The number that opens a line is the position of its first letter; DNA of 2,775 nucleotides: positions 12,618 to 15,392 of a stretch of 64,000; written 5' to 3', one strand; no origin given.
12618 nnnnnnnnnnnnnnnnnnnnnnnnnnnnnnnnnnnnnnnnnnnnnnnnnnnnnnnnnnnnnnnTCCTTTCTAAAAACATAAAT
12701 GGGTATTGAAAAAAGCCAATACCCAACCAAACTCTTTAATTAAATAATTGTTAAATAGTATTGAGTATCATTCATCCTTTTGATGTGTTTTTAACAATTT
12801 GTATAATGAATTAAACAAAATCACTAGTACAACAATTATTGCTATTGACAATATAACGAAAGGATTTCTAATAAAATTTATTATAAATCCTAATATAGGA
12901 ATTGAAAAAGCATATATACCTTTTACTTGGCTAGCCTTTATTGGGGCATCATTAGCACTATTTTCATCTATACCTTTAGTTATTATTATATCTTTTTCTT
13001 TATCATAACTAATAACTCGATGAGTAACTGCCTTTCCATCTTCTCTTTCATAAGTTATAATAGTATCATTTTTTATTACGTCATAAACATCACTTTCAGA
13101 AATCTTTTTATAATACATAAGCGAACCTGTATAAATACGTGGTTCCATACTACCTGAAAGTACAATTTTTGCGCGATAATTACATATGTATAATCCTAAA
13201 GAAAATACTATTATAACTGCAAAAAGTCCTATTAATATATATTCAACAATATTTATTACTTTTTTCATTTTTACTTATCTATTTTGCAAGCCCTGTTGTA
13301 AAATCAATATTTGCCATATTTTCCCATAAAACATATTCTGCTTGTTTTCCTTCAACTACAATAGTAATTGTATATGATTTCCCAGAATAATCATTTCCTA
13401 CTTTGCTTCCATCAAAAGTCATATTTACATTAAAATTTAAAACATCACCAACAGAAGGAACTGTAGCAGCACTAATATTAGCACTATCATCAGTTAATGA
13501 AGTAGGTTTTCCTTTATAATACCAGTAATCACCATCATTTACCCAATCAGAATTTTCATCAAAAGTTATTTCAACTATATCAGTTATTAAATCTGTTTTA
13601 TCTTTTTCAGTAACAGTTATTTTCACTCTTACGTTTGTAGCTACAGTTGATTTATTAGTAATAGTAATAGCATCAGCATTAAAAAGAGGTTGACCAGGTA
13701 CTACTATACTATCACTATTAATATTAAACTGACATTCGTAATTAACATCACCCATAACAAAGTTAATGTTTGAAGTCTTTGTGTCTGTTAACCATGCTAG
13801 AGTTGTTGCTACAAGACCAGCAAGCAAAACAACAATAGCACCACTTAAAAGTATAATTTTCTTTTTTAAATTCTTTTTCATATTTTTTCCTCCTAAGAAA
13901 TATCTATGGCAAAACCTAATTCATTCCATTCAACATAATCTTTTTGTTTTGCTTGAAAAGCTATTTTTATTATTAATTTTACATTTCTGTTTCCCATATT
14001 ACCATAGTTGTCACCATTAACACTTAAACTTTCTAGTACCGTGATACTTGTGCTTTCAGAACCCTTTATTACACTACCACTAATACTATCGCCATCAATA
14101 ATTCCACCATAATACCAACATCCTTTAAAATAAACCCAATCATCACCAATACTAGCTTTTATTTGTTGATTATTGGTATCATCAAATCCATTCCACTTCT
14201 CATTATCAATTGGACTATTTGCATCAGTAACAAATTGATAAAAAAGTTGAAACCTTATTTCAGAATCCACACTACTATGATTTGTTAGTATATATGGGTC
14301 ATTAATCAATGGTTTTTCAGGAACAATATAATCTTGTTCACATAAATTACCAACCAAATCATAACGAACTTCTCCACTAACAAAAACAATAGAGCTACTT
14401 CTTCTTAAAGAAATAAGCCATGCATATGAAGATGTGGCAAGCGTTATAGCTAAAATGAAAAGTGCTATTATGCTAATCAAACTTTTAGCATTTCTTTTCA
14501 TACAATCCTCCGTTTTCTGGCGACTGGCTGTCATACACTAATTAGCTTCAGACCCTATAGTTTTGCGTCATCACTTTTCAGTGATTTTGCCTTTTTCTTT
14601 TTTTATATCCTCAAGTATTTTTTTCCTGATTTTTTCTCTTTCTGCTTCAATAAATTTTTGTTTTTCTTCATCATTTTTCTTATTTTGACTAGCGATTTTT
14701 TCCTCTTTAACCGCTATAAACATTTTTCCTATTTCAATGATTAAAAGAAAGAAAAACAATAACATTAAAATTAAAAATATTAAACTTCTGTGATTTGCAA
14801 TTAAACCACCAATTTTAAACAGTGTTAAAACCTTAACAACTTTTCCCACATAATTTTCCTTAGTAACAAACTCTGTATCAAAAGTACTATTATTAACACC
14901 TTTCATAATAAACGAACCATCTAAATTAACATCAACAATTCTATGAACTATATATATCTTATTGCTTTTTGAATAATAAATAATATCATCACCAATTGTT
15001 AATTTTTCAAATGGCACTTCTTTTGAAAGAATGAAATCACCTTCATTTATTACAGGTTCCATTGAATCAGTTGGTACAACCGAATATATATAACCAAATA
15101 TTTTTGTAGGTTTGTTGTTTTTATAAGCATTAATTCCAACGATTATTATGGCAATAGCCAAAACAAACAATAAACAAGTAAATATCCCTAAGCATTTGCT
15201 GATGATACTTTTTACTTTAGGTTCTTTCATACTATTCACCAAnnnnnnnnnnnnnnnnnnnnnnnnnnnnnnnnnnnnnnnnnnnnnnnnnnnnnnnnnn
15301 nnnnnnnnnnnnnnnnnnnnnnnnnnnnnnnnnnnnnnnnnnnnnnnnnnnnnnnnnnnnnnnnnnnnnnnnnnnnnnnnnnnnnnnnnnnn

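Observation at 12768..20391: Three SipW-type signal peptidase paralogs, one with a divergent catalytic box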

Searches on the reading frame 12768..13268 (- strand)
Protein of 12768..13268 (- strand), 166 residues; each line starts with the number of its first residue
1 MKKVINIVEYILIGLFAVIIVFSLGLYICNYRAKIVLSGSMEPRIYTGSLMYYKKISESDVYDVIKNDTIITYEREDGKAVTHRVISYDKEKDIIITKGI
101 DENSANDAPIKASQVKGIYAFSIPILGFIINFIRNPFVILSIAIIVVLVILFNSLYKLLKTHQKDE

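Call 3: search_protein_families(library=pfam, proteins=[window:12768-13268:-], max_evalue=0.1)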
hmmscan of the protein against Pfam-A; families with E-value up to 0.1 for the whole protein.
window:12768-13268:- (166 aa): 4 families
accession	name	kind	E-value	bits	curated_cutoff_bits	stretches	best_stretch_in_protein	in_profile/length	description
PF16394.10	DUF5003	-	0.048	13.1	25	1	47-90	68-112/341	Domain of unknown function (DUF5003)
PF14076.12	DUF4258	-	0.072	13.8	25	0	54-97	12-68/71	Domain of unknown function (DUF4258)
PF09211.15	DUF1958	-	0.076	13.6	24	0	58-83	20-45/63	Domain of unknown function (DUF1958)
PF10502.14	Peptidase_S26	-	0.078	13.4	22.9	1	8-86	2-78/168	Signal peptidase, peptidase S26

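Call 4: search_protein_families(library=ncbifam, proteins=[window:12768-13268:-], max_evalue=0.1)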
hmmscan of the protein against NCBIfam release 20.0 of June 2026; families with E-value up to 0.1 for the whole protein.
window:12768-13268:- (166 aa): 3 families
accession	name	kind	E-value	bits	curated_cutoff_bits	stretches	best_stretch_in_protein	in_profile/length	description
NF046067.1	SigPepSipWBacil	equivalog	4.9e-23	81.7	190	1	25-161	31-168/189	signal peptidase I SipW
TIGR02228.1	sigpep_I_arch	equivalog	3.6e-22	78.9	51.85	1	2-155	1-155/158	signal peptidase I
TIGR02227.1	sigpep_I_bact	equivalog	2.8e-06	27.3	47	1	13-116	2-102/162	signal peptidase I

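Call 7: search_solved_structures(query=window:12768-13268:-, max_evalue=1, show_alignments=3)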
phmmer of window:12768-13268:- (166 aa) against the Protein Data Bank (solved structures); distinct sequences matched with E-value up to 1: 4.
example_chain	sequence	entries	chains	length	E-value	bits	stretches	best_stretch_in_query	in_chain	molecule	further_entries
7p2q_A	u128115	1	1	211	0.003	20.9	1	33-109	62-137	Signal peptidase complex catalytic subunit SEC11C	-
7p2p_A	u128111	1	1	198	0.0056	20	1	33-110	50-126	Signal peptidase complex catalytic subunit SEC11A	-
9rjb_A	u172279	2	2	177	0.012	18.9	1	33-110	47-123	Signal peptidase complex catalytic subunit SEC11A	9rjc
2d1c_A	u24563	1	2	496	0.079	16.3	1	46-157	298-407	Isocitrate dehydrogenase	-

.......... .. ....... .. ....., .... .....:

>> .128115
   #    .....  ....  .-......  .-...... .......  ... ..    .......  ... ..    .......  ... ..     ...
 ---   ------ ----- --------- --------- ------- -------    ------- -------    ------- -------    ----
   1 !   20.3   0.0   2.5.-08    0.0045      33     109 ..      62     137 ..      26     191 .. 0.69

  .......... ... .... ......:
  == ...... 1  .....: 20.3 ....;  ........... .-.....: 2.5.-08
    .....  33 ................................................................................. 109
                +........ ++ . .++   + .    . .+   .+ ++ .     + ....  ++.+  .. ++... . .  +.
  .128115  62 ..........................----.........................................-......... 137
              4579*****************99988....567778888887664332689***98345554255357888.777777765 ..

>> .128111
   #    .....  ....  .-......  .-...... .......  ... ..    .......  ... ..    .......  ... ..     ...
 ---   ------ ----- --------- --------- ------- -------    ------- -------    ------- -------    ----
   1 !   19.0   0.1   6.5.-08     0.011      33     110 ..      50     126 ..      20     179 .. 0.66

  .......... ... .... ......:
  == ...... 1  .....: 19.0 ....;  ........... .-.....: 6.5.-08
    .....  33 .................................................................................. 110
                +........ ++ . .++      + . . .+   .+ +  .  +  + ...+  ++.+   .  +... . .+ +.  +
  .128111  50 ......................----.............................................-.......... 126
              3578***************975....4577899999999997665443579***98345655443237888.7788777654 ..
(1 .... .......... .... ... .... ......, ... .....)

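Call 76: find_homologous_proteins(query=window:12768-13268:-, max_evalue=0.001)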
Query window:12768-13268:- (166 aa): 152 proteins with E <= 0.001 among 257 candidates; the best 120 are listed.
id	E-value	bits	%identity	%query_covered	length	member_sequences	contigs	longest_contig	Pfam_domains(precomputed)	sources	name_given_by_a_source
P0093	3.4e-97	341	99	100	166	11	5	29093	-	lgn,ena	-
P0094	6.3e-54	200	60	100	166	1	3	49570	-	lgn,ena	-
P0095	2.6e-52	195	58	100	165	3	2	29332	-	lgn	-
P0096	3.4e-19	87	39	100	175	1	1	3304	-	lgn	-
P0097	8.5e-15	73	34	94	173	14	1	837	PF10502.15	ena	-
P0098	9.3e-15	73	37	81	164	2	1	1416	PF10502.15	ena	-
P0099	1.6e-14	72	39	81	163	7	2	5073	PF10502.15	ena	-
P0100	2.0e-14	72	33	91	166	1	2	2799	-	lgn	-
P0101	2.1e-14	72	35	95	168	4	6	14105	-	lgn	-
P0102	2.9e-14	71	38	78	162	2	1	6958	PF10502.15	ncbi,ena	-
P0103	3.3e-14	71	33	99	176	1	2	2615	PF10502.15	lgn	-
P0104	3.6e-14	71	37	63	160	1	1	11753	PF10502.15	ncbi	-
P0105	4.3e-14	71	38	78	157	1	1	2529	PF10502.15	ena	-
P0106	5.0e-14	71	37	81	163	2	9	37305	PF10502.15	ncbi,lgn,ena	-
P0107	6.8e-14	70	35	90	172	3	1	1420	PF10502.15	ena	-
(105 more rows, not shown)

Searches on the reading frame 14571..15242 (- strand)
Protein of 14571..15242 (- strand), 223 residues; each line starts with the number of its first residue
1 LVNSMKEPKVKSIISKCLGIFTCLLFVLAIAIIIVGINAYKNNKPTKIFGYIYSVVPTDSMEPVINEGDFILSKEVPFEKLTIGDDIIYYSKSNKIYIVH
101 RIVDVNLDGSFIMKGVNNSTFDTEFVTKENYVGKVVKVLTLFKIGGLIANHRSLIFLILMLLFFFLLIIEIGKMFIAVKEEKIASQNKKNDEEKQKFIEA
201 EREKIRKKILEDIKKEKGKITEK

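Call 3: search_protein_families(library=pfam, proteins=[window:14571-15242:-], max_evalue=0.1)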
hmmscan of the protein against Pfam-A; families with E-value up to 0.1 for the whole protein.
window:14571-15242:- (223 aa): 5 families
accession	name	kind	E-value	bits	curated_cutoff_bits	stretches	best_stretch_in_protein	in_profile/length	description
PF00335.26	Tetraspanin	-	0.0024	18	32.1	0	17-42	4-100/225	Tetraspanin family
PF13800.11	Sigma_reg_N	-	0.0028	18.3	26.3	0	4-55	3-53/91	Sigma factor regulator N-terminal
PF00717.28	Peptidase_S24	-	0.0077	16.4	23.3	1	56-136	40-116/116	Peptidase S24-like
PF06785.16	UPF0242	-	0.032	14.7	33.5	1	138-216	32-98/194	Uncharacterised protein family (UPF0242) N-terminus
PF03824.22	NicO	-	0.042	13.6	27.7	1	140-201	73-134/287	High-affinity nickel-transport protein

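Call 4: search_protein_families(library=ncbifam, proteins=[window:14571-15242:-], max_evalue=0.1)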
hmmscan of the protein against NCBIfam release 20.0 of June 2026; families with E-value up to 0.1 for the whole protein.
window:14571-15242:- (223 aa): 5 families
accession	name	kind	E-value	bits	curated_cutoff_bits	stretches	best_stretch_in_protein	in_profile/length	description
TIGR02228.1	sigpep_I_arch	equivalog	6.3e-23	81.4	51.85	1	20-168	6-152/158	signal peptidase I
NF046067.1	SigPepSipWBacil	equivalog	1.7e-17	63.6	190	1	20-195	7-184/189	signal peptidase I SipW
TIGR02227.1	sigpep_I_bact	equivalog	8.8e-07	28.9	47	1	47-130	16-105/162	signal peptidase I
TIGR02754.1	sod_Ni_protease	equivalog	0.0061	17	63.25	1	56-133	3-86/90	nickel-type superoxide dismutase maturation protease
NF042931.1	SAG1386_EF1546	equivalog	0.017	15.2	80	0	154-207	29-82/158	SAG1386/EF1546 family surface-associated protein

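Call 8: search_solved_structures(query=window:14571-15242:-, max_evalue=1, show_alignments=3)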
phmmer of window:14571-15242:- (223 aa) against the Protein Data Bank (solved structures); distinct sequences matched with E-value up to 1: 5.
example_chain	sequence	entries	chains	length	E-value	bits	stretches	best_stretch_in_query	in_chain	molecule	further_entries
7p2p_A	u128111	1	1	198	0.00038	23.3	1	55-168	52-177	Signal peptidase complex catalytic subunit SEC11A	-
7p2q_A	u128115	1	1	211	0.001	21.9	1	55-125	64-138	Signal peptidase complex catalytic subunit SEC11C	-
9rjb_A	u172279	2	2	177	0.0011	21.8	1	55-167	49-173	Signal peptidase complex catalytic subunit SEC11A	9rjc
6hfm_A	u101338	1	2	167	0.33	13.7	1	56-157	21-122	Hsp70/Hsp90 co-chaperone CNS1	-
8kc4_A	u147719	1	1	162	0.65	12.8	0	137-218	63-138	De novo design protein -NA05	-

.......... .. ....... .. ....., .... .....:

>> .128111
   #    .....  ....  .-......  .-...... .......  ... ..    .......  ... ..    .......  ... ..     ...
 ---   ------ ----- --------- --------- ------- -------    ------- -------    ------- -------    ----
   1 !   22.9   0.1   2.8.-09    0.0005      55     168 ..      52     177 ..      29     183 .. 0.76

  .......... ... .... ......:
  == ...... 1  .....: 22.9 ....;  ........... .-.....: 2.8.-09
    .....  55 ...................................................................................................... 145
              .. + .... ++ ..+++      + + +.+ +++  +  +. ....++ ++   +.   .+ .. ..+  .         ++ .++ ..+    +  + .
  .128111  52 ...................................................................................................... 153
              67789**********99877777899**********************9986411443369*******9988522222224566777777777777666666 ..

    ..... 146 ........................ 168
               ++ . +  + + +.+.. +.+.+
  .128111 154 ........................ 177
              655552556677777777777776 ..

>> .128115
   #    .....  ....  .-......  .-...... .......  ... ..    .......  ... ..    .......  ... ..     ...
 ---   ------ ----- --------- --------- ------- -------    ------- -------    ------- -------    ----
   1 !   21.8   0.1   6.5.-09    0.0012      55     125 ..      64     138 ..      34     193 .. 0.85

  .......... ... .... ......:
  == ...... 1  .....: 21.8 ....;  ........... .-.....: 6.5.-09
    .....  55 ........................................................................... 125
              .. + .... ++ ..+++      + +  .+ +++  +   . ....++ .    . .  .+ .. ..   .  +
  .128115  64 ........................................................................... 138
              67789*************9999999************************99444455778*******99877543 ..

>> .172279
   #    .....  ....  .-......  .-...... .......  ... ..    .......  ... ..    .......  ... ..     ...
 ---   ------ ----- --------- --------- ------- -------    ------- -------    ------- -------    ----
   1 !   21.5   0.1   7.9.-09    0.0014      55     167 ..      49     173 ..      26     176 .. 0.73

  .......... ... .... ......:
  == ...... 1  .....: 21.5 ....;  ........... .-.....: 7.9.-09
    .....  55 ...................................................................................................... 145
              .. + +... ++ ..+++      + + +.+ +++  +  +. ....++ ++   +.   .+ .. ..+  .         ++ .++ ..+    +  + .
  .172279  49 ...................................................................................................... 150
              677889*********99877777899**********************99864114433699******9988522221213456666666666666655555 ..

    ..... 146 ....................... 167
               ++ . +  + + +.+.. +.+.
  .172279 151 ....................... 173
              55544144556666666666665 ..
